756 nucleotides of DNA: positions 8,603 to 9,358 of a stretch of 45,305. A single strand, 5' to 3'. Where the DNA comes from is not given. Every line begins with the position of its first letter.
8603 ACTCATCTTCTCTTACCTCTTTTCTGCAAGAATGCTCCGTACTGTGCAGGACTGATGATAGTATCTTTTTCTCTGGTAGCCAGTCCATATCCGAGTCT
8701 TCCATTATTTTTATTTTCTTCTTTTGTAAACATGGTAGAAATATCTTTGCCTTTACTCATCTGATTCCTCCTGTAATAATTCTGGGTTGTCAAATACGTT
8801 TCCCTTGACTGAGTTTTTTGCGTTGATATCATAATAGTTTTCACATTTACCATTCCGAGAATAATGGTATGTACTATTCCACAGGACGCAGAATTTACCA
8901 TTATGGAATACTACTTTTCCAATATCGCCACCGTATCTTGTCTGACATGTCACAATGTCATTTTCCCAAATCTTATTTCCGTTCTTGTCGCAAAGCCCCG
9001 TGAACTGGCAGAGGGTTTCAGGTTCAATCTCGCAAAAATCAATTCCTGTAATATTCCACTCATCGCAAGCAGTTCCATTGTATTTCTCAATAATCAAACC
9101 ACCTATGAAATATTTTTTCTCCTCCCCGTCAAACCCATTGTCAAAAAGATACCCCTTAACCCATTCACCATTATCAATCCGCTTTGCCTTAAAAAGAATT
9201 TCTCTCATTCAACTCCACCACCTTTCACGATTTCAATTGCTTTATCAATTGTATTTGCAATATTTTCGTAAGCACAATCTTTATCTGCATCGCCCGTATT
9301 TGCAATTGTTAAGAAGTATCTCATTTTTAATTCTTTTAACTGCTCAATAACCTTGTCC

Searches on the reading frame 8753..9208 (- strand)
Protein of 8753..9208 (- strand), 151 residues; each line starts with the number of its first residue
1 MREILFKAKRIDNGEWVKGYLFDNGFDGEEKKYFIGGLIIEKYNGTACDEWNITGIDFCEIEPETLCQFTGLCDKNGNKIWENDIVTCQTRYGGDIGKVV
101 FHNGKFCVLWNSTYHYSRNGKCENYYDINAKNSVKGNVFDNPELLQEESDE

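Call 8: search_protein_families(library=pfam, proteins=[window:8753-9208:-], max_evalue=0.01)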
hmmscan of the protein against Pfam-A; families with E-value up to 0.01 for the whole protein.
window:8753-9208:- (151 aa): 1 family
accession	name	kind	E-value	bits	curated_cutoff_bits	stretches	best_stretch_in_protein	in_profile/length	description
PF09643.15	YopX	-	1.5e-15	57.8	22.4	1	28-146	7-128/128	YopX protein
